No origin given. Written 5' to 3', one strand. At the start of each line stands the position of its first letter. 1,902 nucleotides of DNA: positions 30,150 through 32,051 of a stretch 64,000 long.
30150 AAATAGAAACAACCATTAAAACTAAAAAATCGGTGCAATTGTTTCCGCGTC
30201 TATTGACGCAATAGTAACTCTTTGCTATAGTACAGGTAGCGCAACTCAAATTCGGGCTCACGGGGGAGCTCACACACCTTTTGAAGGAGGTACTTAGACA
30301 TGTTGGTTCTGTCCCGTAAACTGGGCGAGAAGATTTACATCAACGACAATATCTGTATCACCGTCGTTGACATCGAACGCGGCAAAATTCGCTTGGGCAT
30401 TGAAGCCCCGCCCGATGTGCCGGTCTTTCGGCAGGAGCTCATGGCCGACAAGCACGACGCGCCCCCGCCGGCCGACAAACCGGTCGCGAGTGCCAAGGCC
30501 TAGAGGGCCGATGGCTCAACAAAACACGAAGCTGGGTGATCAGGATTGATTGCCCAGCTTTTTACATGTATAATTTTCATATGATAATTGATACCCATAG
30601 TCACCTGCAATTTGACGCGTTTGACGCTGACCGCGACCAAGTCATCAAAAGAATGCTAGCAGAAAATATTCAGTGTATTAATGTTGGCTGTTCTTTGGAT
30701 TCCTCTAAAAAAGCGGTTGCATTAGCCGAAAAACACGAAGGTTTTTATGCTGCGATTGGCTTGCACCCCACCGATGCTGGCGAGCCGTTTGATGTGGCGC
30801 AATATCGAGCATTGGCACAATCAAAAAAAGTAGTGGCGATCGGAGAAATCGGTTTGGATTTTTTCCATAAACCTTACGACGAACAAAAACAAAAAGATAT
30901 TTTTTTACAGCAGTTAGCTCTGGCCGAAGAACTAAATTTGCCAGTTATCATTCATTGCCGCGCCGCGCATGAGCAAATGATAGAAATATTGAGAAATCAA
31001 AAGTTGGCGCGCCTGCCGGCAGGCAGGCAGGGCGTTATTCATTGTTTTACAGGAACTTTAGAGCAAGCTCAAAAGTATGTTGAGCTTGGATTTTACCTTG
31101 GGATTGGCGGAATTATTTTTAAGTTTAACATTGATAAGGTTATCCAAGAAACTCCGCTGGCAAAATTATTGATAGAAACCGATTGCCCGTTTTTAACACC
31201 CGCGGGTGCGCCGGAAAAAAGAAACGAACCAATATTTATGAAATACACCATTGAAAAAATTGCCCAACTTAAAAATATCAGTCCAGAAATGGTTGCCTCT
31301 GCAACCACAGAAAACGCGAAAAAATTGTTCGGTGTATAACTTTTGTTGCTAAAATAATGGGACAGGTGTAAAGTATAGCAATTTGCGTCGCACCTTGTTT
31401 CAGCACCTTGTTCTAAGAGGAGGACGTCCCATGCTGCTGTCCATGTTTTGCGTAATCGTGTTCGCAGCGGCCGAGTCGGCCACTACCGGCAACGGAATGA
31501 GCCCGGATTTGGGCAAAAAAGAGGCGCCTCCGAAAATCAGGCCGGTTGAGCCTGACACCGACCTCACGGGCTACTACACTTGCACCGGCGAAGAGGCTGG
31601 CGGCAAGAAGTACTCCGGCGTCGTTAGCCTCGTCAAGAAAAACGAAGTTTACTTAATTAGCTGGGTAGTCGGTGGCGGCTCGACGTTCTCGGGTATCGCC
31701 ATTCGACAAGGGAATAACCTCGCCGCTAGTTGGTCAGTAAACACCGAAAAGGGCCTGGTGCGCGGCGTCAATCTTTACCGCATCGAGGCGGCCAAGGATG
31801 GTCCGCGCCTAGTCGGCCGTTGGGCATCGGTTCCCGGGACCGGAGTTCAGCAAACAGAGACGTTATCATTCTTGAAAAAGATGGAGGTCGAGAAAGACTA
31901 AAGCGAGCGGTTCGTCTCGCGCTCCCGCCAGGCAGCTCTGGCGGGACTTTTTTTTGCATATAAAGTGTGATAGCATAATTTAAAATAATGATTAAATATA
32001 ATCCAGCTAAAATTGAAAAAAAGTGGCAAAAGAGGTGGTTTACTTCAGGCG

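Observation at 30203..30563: Orphan CsrA/RsmA post-transcriptional regulator in a genome whose own genes lack Shine-Dalgarno sites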

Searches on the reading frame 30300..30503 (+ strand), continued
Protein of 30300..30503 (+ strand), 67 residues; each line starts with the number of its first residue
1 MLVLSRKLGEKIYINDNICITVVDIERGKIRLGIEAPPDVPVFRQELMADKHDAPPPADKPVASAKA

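Call 62: search_solved_structures(query=window:30300-30503:+, show_alignments=2)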
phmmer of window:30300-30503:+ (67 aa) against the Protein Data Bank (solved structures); distinct sequences matched with E-value up to 0.001: 9.
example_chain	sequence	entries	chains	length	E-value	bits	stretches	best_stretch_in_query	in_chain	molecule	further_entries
2jpp_A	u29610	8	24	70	5.7e-10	42.2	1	1-48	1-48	Translational repressor | Carbon storage regulator homolog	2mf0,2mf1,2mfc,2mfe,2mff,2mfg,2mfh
7yr6_E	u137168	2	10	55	1e-08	38.3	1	1-48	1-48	Translational regulator CsrA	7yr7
2bti_A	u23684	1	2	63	1e-08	38.3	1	1-48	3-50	CARBON STORAGE REGULATOR HOMOLOG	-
1y00_A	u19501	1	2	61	1.1e-08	38.2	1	1-48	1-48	Carbon storage regulator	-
1vpz_A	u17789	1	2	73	1.7e-08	37.6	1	1-48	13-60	Carbon storage regulator homolog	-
5z38_F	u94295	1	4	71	1.8e-08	37.5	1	1-48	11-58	wild type CsrA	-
5dmb_D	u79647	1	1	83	2.7e-07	33.8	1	2-48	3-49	Carbon storage regulator homolog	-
5z38_E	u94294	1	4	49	3.8e-07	33.3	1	1-44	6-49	Truncated-CsrA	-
1t3o_A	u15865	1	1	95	1.3e-06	31.7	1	1-48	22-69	Carbon storage regulator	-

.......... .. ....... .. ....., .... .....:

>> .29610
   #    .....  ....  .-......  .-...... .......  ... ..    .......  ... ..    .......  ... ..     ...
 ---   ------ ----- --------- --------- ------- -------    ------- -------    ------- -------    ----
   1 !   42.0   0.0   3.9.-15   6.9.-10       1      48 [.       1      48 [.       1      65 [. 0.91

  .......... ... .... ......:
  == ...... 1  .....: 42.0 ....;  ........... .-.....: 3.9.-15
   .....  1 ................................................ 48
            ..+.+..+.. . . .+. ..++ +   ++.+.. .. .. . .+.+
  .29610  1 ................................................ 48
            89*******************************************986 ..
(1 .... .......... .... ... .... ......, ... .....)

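Call 69: search_protein_families(library=pfam, proteins=[L098:3429-3881:+], max_evalue=0.01)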
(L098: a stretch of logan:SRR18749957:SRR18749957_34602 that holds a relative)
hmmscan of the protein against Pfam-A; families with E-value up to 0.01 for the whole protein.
L098:3429-3881:+ (150 aa): 0 families

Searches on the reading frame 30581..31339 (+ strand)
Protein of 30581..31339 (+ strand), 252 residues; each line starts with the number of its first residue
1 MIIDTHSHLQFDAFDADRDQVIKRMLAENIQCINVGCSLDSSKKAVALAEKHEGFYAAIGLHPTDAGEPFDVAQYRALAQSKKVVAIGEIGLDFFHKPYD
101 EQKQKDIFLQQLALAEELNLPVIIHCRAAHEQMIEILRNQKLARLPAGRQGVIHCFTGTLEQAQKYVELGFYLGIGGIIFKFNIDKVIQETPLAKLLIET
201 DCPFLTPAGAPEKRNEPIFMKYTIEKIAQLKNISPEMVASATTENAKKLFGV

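Call 4: search_protein_families(library=pfam, proteins=[window:30581-31339:+], max_evalue=0.01)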
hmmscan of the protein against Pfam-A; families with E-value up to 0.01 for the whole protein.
window:30581-31339:+ (252 aa): 3 families
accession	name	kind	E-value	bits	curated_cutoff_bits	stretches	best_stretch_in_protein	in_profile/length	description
PF01026.27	TatD_DNase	-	5.6e-79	265.5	27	1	3-251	1-253/253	TatD related DNase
PF12535.13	Nudix_N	-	9.9e-05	22.4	27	0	221-249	24-52/56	Hydrolase of X-linked nucleoside diphosphate N terminal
PF04909.20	Amidohydro_2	-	0.0017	18.6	26.4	0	184-251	229-288/289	Amidohydrolase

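Call 65: find_related_loci(query=window:30581-31339:+, collection=metagenome_contigs, flank=3000)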
Query window:30581-31339:+ (252 aa) in metagenome_contigs; peptide patterns used: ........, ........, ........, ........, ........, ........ (x = any residue, [..] = any of these).
172 stretches matched a pattern; 17 encode a relative of the query (tblastn E <= 1e-3); 17 distinct loci.
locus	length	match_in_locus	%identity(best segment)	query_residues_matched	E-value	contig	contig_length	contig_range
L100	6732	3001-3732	68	2-252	2e-115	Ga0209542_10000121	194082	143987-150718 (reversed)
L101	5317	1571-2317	68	1-252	1e-114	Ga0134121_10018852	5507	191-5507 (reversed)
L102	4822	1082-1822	67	1-252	2e-113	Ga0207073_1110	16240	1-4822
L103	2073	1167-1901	53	1-252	2e-92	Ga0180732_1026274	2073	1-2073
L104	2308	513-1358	49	1-252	6e-88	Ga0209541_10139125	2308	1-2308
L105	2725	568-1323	42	2-252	2e-59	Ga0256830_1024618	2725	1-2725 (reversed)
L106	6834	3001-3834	38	1-252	8e-59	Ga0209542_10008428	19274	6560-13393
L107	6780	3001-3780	38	3-252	9e-53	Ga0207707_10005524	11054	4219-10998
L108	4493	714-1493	38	3-252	1e-51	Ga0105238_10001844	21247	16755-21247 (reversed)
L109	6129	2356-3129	38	3-250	7e-51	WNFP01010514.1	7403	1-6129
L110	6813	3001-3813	36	1-252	1e-45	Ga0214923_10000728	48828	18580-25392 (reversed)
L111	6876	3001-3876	31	2-252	4e-37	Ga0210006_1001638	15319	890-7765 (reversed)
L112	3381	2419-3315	30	2-252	3e-37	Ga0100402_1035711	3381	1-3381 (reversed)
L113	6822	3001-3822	33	2-252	2e-35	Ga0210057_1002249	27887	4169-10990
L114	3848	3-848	29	19-252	3e-32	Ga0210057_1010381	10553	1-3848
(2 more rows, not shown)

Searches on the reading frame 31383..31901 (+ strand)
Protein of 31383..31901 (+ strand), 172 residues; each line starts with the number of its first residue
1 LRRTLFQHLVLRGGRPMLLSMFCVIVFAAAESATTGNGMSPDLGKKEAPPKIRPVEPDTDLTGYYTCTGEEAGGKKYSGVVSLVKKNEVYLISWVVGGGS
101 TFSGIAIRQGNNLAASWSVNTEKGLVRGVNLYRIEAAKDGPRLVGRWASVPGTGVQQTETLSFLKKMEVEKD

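Call 4: search_protein_families(library=pfam, proteins=[window:31383-31901:+], max_evalue=0.01)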
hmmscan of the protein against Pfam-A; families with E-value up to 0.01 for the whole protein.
window:31383-31901:+ (172 aa): 0 families

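Call 5: search_protein_families(library=ncbifam, proteins=[window:31383-31901:+], max_evalue=0.01)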
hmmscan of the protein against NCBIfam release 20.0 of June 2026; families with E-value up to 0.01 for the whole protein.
window:31383-31901:+ (172 aa): 1 family
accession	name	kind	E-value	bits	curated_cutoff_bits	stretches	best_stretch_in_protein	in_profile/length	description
NF050085.1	LIC10280_fam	exception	3.1e-09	37.1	100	1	62-149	2-78/85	LIC10280 family protein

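Call 57: find_homologous_proteins(query=window:31431-31901:+)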
Query window:31431-31901:+ (156 aa): 190 proteins with E <= 0.001 among 225 candidates; the best 120 are listed.
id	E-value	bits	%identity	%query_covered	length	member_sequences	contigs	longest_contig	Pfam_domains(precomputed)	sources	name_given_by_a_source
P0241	7.8e-98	343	100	100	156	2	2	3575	-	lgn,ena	-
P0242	1.1e-66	241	72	100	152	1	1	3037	-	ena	-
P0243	4.7e-63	230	69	100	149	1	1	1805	-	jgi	jgi:hypothetical protein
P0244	9.7e-62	225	71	94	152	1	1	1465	-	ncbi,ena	-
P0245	4.3e-61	223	66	97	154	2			-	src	-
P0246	2.4e-60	221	66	100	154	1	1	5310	-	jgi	jgi:hypothetical protein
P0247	3.8e-60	220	66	100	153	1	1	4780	-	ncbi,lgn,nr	ncbi:MAG: hypothetical protein HYR84_16580 [Planctomycetes bacterium]|nr:hypothetical protein [Planc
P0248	4.2e-60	220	67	100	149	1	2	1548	-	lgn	-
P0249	1.5e-59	218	66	100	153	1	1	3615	-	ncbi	-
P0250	1.6e-59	218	65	97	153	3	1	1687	-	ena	-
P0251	4.2e-59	217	65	100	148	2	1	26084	-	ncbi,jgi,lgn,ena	-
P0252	5.9e-59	216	70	89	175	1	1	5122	-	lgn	-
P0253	9.5e-59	216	64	100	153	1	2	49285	-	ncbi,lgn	-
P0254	1.0e-58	216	68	92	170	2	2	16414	-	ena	-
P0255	1.9e-58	215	65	100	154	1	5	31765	-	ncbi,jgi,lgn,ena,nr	ncbi:MAG: hypothetical protein FJ303_12895 [Planctomycetes bacterium]|nr:hypothetical protein [Planc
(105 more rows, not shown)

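Call 64: search_protein_families(library=ncbifam, proteins=[window:31431-31901:+], max_evalue=0.1)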
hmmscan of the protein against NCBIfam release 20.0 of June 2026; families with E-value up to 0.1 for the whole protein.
window:31431-31901:+ (156 aa): 1 family
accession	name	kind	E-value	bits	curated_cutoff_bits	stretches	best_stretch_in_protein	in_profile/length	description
NF050085.1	LIC10280_fam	exception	2.3e-09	37.5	100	1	46-133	2-78/85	LIC10280 family protein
